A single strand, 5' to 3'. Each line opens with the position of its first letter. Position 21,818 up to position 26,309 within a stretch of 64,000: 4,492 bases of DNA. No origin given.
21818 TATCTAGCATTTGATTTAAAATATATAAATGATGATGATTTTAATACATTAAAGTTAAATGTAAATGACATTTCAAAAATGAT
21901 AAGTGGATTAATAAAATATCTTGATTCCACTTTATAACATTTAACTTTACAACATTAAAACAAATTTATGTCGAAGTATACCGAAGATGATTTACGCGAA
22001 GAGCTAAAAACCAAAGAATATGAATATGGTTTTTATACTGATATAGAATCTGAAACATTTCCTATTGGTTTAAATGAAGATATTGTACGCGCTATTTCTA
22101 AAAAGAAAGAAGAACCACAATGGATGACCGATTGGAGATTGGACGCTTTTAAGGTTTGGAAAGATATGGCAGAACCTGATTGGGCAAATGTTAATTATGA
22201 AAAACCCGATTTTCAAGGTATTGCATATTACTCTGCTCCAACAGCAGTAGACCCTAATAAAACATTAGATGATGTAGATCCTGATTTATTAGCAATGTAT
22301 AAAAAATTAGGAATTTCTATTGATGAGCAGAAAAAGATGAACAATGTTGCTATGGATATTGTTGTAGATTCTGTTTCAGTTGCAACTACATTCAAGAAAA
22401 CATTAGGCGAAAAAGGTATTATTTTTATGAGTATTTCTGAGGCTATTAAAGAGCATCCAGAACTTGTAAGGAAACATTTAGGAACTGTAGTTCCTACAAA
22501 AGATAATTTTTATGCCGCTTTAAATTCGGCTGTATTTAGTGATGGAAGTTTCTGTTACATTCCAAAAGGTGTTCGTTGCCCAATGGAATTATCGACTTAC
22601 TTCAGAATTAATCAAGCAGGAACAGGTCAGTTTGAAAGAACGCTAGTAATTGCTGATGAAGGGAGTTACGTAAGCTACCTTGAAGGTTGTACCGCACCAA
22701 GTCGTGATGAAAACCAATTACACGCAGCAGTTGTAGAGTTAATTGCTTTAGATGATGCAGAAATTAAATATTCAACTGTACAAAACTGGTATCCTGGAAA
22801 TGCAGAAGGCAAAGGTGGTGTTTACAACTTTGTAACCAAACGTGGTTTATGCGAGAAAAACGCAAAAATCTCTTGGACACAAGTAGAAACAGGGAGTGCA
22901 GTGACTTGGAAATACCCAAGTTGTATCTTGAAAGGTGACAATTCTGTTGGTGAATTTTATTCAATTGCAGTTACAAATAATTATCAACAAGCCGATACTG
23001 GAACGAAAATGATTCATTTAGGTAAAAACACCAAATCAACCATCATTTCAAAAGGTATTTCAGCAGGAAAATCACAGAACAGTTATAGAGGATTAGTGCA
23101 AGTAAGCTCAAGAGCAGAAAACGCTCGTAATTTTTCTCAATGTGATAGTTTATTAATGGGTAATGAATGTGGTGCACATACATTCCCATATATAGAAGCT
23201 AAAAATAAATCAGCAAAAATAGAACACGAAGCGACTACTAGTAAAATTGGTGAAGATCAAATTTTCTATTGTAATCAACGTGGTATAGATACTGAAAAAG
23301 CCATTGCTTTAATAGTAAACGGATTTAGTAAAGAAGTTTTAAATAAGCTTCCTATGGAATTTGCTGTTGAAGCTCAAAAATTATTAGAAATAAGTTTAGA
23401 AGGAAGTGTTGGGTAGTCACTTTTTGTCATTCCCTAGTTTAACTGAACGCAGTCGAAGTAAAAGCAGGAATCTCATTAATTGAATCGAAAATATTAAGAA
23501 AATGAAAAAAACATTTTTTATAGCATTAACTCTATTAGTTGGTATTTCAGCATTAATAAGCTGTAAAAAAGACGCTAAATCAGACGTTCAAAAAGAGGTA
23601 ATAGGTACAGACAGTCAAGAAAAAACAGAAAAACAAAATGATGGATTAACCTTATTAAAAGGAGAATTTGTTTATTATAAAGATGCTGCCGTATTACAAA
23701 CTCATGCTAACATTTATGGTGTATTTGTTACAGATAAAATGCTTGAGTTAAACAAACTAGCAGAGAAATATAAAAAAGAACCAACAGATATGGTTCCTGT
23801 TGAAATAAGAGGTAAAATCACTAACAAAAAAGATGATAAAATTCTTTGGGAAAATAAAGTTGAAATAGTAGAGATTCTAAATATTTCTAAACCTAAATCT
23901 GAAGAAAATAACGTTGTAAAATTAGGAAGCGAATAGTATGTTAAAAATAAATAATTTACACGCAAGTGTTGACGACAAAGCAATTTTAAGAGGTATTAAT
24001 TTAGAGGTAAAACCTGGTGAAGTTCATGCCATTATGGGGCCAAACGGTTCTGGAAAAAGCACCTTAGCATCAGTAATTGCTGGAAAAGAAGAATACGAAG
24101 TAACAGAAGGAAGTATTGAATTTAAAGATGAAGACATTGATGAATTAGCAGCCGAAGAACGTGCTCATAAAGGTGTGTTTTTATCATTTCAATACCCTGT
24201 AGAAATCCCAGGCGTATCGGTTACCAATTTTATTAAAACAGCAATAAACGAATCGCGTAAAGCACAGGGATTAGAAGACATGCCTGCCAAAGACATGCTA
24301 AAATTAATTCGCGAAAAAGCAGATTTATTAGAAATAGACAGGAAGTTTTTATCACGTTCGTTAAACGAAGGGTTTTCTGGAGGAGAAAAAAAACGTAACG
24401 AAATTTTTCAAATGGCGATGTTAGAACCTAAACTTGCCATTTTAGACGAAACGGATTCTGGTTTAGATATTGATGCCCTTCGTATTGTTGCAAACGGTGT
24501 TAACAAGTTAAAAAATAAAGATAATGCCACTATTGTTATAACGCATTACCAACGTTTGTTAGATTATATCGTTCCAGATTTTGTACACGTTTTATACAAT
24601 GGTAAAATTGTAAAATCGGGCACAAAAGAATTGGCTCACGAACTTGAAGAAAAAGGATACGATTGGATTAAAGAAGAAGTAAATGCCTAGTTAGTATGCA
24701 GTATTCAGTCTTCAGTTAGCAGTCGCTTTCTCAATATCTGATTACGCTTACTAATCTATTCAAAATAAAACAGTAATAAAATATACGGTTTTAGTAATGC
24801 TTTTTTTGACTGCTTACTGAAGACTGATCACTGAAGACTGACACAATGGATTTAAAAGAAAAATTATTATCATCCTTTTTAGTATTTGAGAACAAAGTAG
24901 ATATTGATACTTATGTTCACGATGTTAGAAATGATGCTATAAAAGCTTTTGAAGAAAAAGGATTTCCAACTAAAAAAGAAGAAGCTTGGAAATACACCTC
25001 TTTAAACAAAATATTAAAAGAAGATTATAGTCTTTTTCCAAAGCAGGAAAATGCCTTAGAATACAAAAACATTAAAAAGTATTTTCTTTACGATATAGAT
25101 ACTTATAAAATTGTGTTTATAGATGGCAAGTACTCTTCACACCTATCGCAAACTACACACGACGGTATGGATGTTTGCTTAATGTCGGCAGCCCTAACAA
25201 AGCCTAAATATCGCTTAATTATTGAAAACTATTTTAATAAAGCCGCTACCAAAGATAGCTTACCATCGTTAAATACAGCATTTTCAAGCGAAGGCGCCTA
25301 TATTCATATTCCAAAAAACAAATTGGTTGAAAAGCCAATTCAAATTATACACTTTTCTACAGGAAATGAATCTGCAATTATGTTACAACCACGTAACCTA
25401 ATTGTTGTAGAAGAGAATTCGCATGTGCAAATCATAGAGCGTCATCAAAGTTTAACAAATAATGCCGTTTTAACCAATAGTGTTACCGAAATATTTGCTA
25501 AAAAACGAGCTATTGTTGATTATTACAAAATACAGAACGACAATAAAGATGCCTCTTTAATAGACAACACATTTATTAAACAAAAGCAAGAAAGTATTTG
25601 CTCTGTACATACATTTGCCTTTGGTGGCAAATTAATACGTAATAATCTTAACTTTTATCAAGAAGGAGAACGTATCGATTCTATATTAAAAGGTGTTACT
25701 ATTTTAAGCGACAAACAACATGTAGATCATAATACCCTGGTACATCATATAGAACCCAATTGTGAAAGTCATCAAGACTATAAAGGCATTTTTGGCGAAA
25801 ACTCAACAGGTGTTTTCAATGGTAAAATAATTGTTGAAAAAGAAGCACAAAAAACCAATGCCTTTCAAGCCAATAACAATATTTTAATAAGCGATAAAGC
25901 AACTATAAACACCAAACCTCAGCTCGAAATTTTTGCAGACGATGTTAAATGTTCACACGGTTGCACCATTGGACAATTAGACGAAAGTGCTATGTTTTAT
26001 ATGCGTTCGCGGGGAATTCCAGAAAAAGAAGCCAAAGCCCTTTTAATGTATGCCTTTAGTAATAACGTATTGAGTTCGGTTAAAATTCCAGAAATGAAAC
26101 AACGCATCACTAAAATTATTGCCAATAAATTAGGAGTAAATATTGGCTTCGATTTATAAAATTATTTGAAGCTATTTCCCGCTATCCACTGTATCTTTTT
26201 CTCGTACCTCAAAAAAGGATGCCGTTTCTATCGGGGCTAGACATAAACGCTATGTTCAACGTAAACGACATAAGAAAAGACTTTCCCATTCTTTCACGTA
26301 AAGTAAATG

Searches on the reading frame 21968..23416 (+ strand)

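Call 50: search_protein_families(library=pfam, proteins=[window:21968-23416:+], max_evalue=0.00001)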
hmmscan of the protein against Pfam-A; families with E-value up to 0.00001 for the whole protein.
window:21968-23416:+ (482 aa): 2 families
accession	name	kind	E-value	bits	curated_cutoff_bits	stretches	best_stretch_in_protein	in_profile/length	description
PF01458.23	SUFBD_core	-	1.6e-80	270.3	27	1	212-453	1-232/232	SUF system FeS cluster assembly, SufBD core domain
PF19295.5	SufBD_N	-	3.8e-12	46.7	23.5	1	123-204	86-166/172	SufBD protein N-terminal region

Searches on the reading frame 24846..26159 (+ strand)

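Call 50: search_protein_families(library=pfam, proteins=[window:24846-26159:+], max_evalue=0.00001)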
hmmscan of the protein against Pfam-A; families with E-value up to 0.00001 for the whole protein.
window:24846-26159:+ (437 aa): 2 families
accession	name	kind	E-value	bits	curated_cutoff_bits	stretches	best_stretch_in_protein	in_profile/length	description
PF01458.23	SUFBD_core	-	6.6e-86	288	27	1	174-404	4-232/232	SUF system FeS cluster assembly, SufBD core domain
PF19295.5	SufBD_N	-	2.1e-24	86.5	23.5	1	23-167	25-172/172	SufBD protein N-terminal region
